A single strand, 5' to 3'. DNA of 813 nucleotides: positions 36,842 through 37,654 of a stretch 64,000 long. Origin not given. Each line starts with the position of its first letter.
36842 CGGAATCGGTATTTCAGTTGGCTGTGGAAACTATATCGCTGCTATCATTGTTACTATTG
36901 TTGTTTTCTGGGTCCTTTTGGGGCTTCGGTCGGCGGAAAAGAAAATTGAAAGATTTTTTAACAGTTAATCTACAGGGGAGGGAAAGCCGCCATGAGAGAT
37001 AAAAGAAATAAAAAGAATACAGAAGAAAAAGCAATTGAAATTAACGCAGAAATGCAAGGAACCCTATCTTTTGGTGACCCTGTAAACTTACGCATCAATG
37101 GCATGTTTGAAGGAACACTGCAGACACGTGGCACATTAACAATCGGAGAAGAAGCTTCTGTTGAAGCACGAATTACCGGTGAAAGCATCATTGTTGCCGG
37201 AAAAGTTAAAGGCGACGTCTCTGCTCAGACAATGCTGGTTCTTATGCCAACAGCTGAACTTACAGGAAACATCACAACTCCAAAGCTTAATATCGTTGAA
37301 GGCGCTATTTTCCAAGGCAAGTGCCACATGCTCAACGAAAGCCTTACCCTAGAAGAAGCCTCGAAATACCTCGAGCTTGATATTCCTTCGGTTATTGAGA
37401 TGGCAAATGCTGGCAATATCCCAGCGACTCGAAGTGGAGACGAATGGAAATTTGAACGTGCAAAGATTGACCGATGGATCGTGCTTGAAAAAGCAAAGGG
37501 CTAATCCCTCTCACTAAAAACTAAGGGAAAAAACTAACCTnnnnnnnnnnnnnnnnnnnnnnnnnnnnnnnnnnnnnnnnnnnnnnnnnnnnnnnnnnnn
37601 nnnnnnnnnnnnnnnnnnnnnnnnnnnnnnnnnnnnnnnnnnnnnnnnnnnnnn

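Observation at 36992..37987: Bactofilin fused to an excisionase-type HTH, followed by an HTH-plus-TM protein and a tRNA(CAU) gene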

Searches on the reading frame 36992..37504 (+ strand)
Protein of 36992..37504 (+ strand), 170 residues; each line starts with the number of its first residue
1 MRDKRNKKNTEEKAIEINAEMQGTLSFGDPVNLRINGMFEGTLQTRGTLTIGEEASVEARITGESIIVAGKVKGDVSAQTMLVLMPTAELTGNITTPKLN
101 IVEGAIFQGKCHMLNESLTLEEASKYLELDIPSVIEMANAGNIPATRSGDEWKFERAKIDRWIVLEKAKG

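Call 4: search_protein_families(library=pfam, proteins=[window:36992-37504:+], max_evalue=0.1)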
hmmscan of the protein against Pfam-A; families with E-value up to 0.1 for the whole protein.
window:36992-37504:+ (170 aa): 2 families
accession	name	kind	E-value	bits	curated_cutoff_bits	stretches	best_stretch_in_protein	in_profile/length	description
PF04519.19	Bactofilin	-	1.4e-24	86.6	27.9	1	15-111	3-97/98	Polymer-forming cytoskeletal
PF12728.13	HTH_17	-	4.5e-08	33.7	27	1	118-163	2-47/51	Helix-turn-helix domain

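Call 5: search_protein_families(library=ncbifam, proteins=[window:36992-37504:+], max_evalue=0.1)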
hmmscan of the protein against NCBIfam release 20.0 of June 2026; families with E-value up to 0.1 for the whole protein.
window:36992-37504:+ (170 aa): 4 families
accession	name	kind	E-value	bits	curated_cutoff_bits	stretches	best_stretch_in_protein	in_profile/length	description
NF047737.1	antiphage_MADS1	equivalog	1.6e-08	34.7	80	1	116-163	2-49/49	methylation-associated defense system helix-turn-helix domain-containing protein MAD1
TIGR01764.1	excise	domain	3e-08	33.9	28.8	1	118-163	2-47/49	excisionase family DNA-binding protein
NF012196.1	Ig_like_ice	domain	0.0044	16.8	50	0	6-43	41-79/108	Ig-like domain-containing protein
NF008998.0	PRK12342.1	equivalog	0.045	13.1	338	1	60-145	107-184/254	electron transfer flavoprotein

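Call 6: find_homologous_proteins(query=window:36992-37504:+)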
Query window:36992-37504:+ (170 aa): 1112 proteins with E <= 0.001 among 1171 candidates; the best 120 are listed.
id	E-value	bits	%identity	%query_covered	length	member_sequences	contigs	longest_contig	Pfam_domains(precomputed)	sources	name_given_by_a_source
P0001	2.4e-101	354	97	100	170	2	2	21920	PF12728.14,PF04519.20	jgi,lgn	-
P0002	1.8e-88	312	86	100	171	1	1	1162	PF12728.14,PF04519.20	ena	-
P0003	1.2e-86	306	82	100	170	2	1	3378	PF12728.14,PF04519.20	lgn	-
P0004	9.7e-86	303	81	100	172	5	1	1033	PF12728.14,PF04519.20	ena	-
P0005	3.9e-85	301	81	100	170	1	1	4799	PF12728.14,PF04519.20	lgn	-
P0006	7.4e-85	301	80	100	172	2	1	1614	PF12728.14,PF04519.20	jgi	jgi:excisionase family DNA binding protein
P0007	1.6e-84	299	76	100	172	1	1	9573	PF12728.14,PF04519.20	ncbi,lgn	-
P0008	8.6e-84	297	80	100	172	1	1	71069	PF12728.14,PF04519.20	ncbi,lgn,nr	ncbi:MAG: polymer-forming cytoskeletal protein [Candidatus Omnitrophica bacterium]|nr:polymer-formin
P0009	6.0e-83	294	77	100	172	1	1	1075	PF12728.14,PF04519.20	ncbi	-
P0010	5.2e-82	291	78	100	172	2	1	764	PF12728.14,PF04519.20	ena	-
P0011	2.7e-78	279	75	100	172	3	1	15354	PF12728.14,PF04519.20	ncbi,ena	ncbi:MAG: polymer-forming cytoskeletal protein [Candidatus Omnitrophota bacterium]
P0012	7.0e-77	275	72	100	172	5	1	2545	PF12728.14,PF04519.20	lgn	-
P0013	1.5e-75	270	74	100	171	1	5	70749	PF12728.14,PF04519.20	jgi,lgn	-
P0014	8.9e-75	268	74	100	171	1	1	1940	PF12728.14,PF04519.20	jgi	-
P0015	3.3e-74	266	71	100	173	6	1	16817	PF12728.14,PF04519.20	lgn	-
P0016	3.6e-74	266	71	100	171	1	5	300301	PF12728.14,PF04519.20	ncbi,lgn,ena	-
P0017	9.1e-74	265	69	100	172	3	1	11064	PF12728.14,PF04519.20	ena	-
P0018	4.1e-73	262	71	100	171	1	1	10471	PF12728.14,PF04519.20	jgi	-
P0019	8.5e-73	261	73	100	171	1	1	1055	PF12728.14,PF04519.20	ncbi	-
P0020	5.8e-71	255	69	99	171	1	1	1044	PF12728.14,PF04519.20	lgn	-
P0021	1.2e-70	254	72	95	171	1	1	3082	PF12728.14,PF04519.20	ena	-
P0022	3.5e-70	253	70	95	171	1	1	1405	PF12728.14,PF04519.20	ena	-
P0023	8.3e-70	252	70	95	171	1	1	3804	PF12728.14,PF04519.20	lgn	-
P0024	8.8e-70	252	67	100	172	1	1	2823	PF12728.14,PF04519.20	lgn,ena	-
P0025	1.0e-69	251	66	99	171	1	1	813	PF12728.14,PF04519.20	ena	-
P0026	3.3e-69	250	70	95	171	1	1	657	PF12728.14,PF04519.20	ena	-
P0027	3.4e-69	250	69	99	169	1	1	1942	PF12728.14,PF04519.20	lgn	-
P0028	3.9e-69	249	68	96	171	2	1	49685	PF12728.14,PF04519.20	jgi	jgi:excisionase family DNA binding protein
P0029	8.0e-69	248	67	99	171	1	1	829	PF12728.14,PF04519.20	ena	-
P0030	1.0e-68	248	68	95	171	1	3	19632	PF12728.14,PF04519.20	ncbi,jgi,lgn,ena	-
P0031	1.6e-68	248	67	99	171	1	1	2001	PF12728.14,PF04519.20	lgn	-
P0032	1.7e-68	247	70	97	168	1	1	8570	PF12728.14,PF04519.20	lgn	-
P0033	2.0e-68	247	68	95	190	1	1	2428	PF12728.14,PF04519.20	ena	-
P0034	2.4e-68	247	75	88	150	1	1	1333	PF12728.14,PF04519.20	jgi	jgi:excisionase family DNA binding protein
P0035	3.1e-68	247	65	99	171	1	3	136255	PF12728.14,PF04519.20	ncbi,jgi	-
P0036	4.8e-68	246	66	95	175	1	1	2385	PF12728.14,PF04519.20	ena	-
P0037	7.6e-68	245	65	99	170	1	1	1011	PF12728.14,PF04519.20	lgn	-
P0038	9.3e-68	245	67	95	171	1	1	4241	PF12728.14,PF04519.20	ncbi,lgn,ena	-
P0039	1.1e-67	245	65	97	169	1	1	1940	PF12728.14,PF04519.20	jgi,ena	-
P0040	1.2e-67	245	68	97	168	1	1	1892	PF12728.14,PF04519.20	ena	-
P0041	1.4e-67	244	70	88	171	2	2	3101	PF12728.14,PF04519.20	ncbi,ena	-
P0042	1.5e-67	244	69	87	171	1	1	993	PF12728.14,PF04519.20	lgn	-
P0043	2.2e-67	244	66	99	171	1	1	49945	PF12728.14,PF04519.20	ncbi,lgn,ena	-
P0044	2.6e-67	244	66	95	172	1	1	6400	PF12728.14,PF04519.20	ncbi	-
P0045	5.3e-67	243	67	94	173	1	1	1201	PF12728.14,PF04519.20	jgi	-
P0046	5.8e-67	242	63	99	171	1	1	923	PF12728.14,PF04519.20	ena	-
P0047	7.6e-67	242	69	97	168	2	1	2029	PF12728.14,PF04519.20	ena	-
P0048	7.7e-67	242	66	95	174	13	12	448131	PF12728.14,PF04519.20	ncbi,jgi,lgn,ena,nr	ncbi:MAG TPA: polymer-forming cytoskeletal protein [Candidatus Omnitrophota bacterium]|nr:polymer-fo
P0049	7.8e-67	242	69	89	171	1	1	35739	PF12728.14,PF04519.20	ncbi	-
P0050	8.8e-67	242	68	97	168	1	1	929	PF12728.14,PF04519.20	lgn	-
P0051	8.9e-67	242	62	99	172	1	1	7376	PF12728.14,PF04519.20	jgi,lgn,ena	-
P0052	9.4e-67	242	68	95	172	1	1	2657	PF12728.14,PF04519.20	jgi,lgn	-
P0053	9.9e-67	242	65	97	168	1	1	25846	PF12728.14,PF04519.20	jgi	-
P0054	1.0e-66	242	65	98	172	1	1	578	PF12728.14,PF04519.20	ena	-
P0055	1.1e-66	242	64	99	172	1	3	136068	PF12728.14,PF04519.20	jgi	-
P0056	1.2e-66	241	67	97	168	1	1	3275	PF12728.14,PF04519.20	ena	-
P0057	1.2e-66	241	67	96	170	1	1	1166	PF12728.14,PF04519.20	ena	-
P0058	1.7e-66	241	65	98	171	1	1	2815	PF12728.14,PF04519.20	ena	-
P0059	1.8e-66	241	67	97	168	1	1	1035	PF12728.14,PF04519.20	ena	-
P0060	2.2e-66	241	68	95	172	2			PF12728.14,PF04519.20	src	-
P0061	2.4e-66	240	67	95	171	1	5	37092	PF12728.14,PF04519.20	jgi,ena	-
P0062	2.5e-66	240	67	98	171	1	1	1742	PF12728.14,PF04519.20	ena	-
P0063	2.6e-66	240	66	95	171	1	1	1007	PF12728.14,PF04519.20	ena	-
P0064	2.9e-66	240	67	94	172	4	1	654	PF12728.14,PF04519.20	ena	-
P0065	3.0e-66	240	66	93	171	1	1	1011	PF12728.14,PF04519.20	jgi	-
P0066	3.1e-66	240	64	99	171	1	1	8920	PF12728.14,PF04519.20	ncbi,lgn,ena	-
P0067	3.2e-66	240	65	97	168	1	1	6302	PF12728.14,PF04519.20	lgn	-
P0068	3.5e-66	240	64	99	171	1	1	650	PF12728.14,PF04519.20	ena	-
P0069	3.8e-66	240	65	95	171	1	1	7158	PF12728.14,PF04519.20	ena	-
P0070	4.3e-66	240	63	99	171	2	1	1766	PF12728.14,PF04519.20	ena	-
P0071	4.3e-66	240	64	99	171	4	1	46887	PF12728.14,PF04519.20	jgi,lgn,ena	-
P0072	4.6e-66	240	64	99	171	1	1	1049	PF12728.14,PF04519.20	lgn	-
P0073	4.7e-66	239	64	99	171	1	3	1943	PF12728.14,PF04519.20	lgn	-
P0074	5.7e-66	239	66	97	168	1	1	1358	PF12728.14,PF04519.20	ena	-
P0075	5.8e-66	239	67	97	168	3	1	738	PF12728.14,PF04519.20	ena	-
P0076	6.3e-66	239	65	95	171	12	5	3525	PF12728.14,PF04519.20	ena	-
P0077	6.4e-66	239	64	99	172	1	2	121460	PF12728.14,PF04519.20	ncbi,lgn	-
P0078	6.4e-66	239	65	98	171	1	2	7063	PF12728.14,PF04519.20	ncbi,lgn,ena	-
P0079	6.4e-66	239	63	99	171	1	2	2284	PF12728.14,PF04519.20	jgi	jgi:excisionase family DNA binding protein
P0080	7.2e-66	239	65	95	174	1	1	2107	PF12728.14,PF04519.20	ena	-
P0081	7.4e-66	239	64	99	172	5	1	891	PF12728.14,PF04519.20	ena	-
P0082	8.5e-66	239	70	89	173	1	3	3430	PF12728.14,PF04519.20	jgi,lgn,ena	-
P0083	8.6e-66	239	65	95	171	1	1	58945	PF12728.14,PF04519.20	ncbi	ncbi:MAG: polymer-forming cytoskeletal protein [Candidatus Omnitrophota bacterium]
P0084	8.6e-66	239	66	98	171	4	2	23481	PF12728.14,PF04519.20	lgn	-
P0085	9.8e-66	238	65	95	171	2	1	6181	PF12728.14,PF04519.20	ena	-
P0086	1.1e-65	238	64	99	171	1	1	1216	PF12728.14,PF04519.20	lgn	-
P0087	1.3e-65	238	66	94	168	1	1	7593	PF12728.14,PF04519.20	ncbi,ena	-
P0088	1.3e-65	238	67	95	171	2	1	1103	PF12728.14,PF04519.20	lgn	-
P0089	1.6e-65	238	64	98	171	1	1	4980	PF12728.14,PF04519.20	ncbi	-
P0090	1.8e-65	238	66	99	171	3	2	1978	PF12728.14,PF04519.20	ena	-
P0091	2.3e-65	237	70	89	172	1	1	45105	PF12728.14,PF04519.20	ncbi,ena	-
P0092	2.6e-65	237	65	95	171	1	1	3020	PF12728.14,PF04519.20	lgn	-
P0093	2.8e-65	237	65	95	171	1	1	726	PF12728.14,PF04519.20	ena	-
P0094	3.1e-65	237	63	99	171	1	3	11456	PF12728.14,PF04519.20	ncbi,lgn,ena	-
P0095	3.3e-65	237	65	94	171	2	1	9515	PF12728.14,PF04519.20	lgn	-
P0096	3.8e-65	237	65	95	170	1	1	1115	PF12728.14,PF04519.20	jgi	jgi:excisionase family DNA binding protein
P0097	3.9e-65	236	63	99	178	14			PF12728.14,PF04519.20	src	-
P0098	3.9e-65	236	62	99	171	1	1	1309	PF12728.14,PF04519.20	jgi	-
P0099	4.2e-65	236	65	97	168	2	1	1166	PF12728.14,PF04519.20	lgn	-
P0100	4.9e-65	236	64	95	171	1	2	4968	PF12728.14,PF04519.20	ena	-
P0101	5.1e-65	236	62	99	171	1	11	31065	PF12728.14,PF04519.20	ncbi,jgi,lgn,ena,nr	ncbi:MAG: hypothetical protein A2787_03095 [Omnitrophica WOR_2 bacterium RIFCSPHIGHO2_01_FULL_48_9]|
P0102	5.4e-65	236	66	95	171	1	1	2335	PF12728.14,PF04519.20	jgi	jgi:excisionase family DNA binding protein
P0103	5.5e-65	236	62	100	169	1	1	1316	PF12728.14,PF04519.20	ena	-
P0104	5.6e-65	236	63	99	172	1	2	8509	PF12728.14,PF04519.20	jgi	-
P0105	6.2e-65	236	63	99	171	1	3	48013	PF12728.14,PF04519.20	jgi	-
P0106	6.6e-65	236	64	97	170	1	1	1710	PF12728.14,PF04519.20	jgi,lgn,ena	-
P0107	6.6e-65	236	62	99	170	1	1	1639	PF12728.14,PF04519.20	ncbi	-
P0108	6.6e-65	236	65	97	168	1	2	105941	PF12728.14,PF04519.20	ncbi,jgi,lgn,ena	-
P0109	7.0e-65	236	63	99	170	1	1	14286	PF12728.14,PF04519.20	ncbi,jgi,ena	-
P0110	7.2e-65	236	65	97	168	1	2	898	PF12728.14,PF04519.20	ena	-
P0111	8.0e-65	235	66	94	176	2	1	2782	PF12728.14,PF04519.20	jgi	jgi:excisionase family DNA binding protein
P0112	8.0e-65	235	63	95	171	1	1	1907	PF12728.14,PF04519.20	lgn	-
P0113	8.0e-65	235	62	99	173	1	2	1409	PF12728.14,PF04519.20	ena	-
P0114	8.2e-65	235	64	95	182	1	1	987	PF12728.14,PF04519.20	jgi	jgi:excisionase family DNA binding protein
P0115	8.3e-65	235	65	97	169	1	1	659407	PF12728.14,PF04519.20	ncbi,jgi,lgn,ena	ncbi:MAG: polymer-forming cytoskeletal protein [Candidatus Omnitrophota bacterium]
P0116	8.8e-65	235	64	98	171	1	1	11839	PF12728.14,PF04519.20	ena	-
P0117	8.9e-65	235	65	95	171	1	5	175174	PF12728.14,PF04519.20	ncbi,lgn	-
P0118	9.9e-65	235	64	97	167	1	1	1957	PF12728.14,PF04519.20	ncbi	-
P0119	1.0e-64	235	64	98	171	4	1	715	PF12728.14,PF04519.20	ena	-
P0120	1.1e-64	235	64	97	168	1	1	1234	PF12728.14,PF04519.20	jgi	jgi:excisionase family DNA binding protein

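Call 15: find_encoding_contigs(protein=P0115, flank=6000, max_places=3)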
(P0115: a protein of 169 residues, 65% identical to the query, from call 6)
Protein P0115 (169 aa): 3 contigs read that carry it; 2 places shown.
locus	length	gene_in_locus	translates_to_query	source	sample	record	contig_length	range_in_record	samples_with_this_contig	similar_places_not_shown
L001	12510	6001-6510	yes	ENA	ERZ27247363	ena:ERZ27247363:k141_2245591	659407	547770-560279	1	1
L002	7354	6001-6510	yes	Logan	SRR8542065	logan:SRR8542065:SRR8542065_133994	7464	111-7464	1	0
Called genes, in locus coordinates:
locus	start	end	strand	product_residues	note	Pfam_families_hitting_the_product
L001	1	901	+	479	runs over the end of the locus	PF01425:Amidase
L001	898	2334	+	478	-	PF02934:GatB_N, PF02637:GatB_Yqey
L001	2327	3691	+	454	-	PF00595:PDZ, PF13180:PDZ_2, PF17820:PDZ_6, PF03572:Peptidase_S41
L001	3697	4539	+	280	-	PF04748:Polysacc_deac_2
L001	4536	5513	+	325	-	PF02543:Carbam_trans_N (faint), PF00814:TsaD, PF22521:HypF_C_2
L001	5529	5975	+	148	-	PF02308:MgtC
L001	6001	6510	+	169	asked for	PF04519:Bactofilin, PF12728:HTH_17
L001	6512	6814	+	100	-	PF12728:HTH_17 (weak)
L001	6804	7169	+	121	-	-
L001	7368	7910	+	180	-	PF00565:SNase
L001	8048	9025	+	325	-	PF01171:ATP_bind_3, PF09179:TilS (faint)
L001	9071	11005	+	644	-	PF06480:FtsH_ext, PF06068:TIP49 (weak), PF00004:AAA, PF07728:AAA_5 (weak), PF17862:AAA_lid_3, PF01434:Peptidase_M41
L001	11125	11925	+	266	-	PF00809:Pterin_bind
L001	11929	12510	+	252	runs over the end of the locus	PF19293:CdaA_N (weak), PF02457:DAC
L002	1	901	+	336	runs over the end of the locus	?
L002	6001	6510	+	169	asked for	PF04519:Bactofilin, PF12728:HTH_17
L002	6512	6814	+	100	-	PF12728:HTH_17 (weak)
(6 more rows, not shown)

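Call 19: search_protein_representatives(protein=window:36992-37504:+)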
Query: 170 residues. Proteins with E-value up to 0.001 (for the whole library): 11851; up to 1e-10: 873; up to 1e-30: 17. The best 150 are listed.
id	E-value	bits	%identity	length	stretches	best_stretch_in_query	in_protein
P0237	5.0e-47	176.0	52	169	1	5-167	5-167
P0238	1.9e-44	167.6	55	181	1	13-164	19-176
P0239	5.2e-40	153.2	48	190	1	10-168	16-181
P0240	9.1e-40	152.4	44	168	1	2-164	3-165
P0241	1.0e-39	152.3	48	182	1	4-167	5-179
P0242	2.1e-38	148.0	47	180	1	6-169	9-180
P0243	4.3e-38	147.0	51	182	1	5-168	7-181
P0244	4.3e-38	147.0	45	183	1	5-165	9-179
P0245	5.7e-36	140.1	44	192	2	5-124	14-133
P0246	1.0e-35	139.2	44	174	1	1-167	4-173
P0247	2.5e-35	138.0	44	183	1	4-165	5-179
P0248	2.3e-34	134.8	45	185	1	4-164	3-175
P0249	2.8e-34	134.6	46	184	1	8-166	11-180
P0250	1.2e-33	132.6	43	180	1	4-167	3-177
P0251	2.7e-33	131.4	43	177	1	4-164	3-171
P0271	1.1e-23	100.2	34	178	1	3-167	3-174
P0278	2.2e-21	92.7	34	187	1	12-163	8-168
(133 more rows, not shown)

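Call 21: predict_structure(alignment_id=A1)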
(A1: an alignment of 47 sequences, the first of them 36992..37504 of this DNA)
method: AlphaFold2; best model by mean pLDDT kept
length: 170 residues; sequences in the alignment: 47
mean_pLDDT: 84.6   pTM: 0.61
mean pLDDT of the five models: 84.6, 83.7, 82.5, 80.6, 80.3
residues with pLDDT >= 90: 90; 70-90: 57; 50-70: 11; < 50: 12
segments of 3 or more residues with pLDDT < 50: 1-11
pLDDT, mean of each block of 10 residues (from residue 1): 38 78 92 95 95 95 94 94 87 86 74 76 91 93 88 87 75
secondary structure, 60 per line:
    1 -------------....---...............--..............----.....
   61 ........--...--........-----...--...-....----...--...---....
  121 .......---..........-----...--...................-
elements in order: E14-17 E21-35 E38-51 E56-68 E71-73 E76-83 E89-91 E94-96 E98-101 E106-108 E111-113 E117-119 H120-127 H131-140 E146-148 E151-155 H156-169

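Call 24: find_related_loci(query=A1, collection=genome_contigs, flank=5000)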
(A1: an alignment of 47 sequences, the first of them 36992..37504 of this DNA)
Query A1 (170 aa) in genome_contigs; peptide patterns used: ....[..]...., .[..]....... (x = any residue, [..] = any of these).
262 stretches matched a pattern; 226 encode a relative of the query (tblastn E <= 1e-3); the best 80 are kept; 80 distinct loci.
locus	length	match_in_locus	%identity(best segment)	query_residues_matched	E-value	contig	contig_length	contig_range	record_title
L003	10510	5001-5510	84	1-170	2e-95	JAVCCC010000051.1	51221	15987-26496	MAG: Candidatus Aceula lacicola isolate MAG_3300035698_1100 Ga0374944_044230, whole genome shotgun sequence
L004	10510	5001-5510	79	1-170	4e-91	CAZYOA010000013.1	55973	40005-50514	MAG TPA_asm: uncultured Planctomycetales bacterium isolate binchicken_co181_631 genome assembly, contig: NODE_601_length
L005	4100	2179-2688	75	1-170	3e-86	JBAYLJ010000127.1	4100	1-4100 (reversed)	MAG: Candidatus Omnitrophota bacterium isolate SO_2016_LW1_10 scaffold39914_LW64-88_2016, whole genome shotgun sequence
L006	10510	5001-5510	71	1-170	1e-82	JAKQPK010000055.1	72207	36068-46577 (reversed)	MAG: Candidatus Omnitrophota bacterium isolate USMO_maxbin.079 k141_1148270, whole genome shotgun sequence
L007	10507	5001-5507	71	1-170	2e-81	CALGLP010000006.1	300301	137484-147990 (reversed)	MAG TPA_asm: uncultured bacterium isolate SRR3330210_bin.157_CONCOCT_v1.1_MAG genome assembly, contig: ERZ724080.37, who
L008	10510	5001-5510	70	1-170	2e-80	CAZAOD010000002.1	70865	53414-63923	MAG TPA_asm: uncultured Planctomycetales bacterium isolate binchicken_co173_225 genome assembly, contig: NODE_1301_lengt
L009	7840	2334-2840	65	1-169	2e-75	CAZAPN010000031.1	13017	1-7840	MAG TPA_asm: uncultured Planctomycetales bacterium isolate binchicken_co154_239 genome assembly, contig: NODE_9087_lengt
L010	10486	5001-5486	68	1-162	1e-75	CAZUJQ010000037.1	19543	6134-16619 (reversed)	MAG TPA_asm: uncultured Planctomycetales bacterium isolate binchicken_co21_390 genome assembly, contig: NODE_1491_length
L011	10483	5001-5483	68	2-162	4e-75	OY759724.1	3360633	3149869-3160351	MAG: Candidatus Omnitrophota bacterium isolate 1a5844f9-839a-4d7b-a7f9-2444bab12bdd genome assembly, chromosome: 1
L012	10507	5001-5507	66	1-169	6e-75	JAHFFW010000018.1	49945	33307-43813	MAG: Candidatus Omnitrophota bacterium isolate nzgw300 NODE_155_length_49946_cov_6.958796, whole genome shotgun sequence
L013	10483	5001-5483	67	2-162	1e-73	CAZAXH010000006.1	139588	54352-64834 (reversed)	MAG TPA_asm: uncultured Planctomycetales bacterium isolate binchicken_co117_398 genome assembly, contig: NODE_147_length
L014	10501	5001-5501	66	3-169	7e-74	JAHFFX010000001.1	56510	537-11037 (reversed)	MAG: Candidatus Omnitrophota bacterium isolate nzgw301 NODE_297_length_56511_cov_3.091931, whole genome shotgun sequence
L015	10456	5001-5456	69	11-162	2e-73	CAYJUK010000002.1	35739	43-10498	MAG TPA_asm: uncultured Planctomycetales bacterium isolate ERP125453_co1_189 genome assembly, contig: NODE_936_length_35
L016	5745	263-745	66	2-162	3e-73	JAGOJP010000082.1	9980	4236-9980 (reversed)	MAG: Candidatus Omnitrophota bacterium isolate Go_SlDig_bin_317 Go_SlDig_20850_length_9980_cov_4.520654, whole genome sh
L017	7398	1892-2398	64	1-169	5e-73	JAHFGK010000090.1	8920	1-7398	MAG: Candidatus Omnitrophota bacterium isolate nzgw313 NODE_13043_length_8921_cov_3.065682, whole genome shotgun sequenc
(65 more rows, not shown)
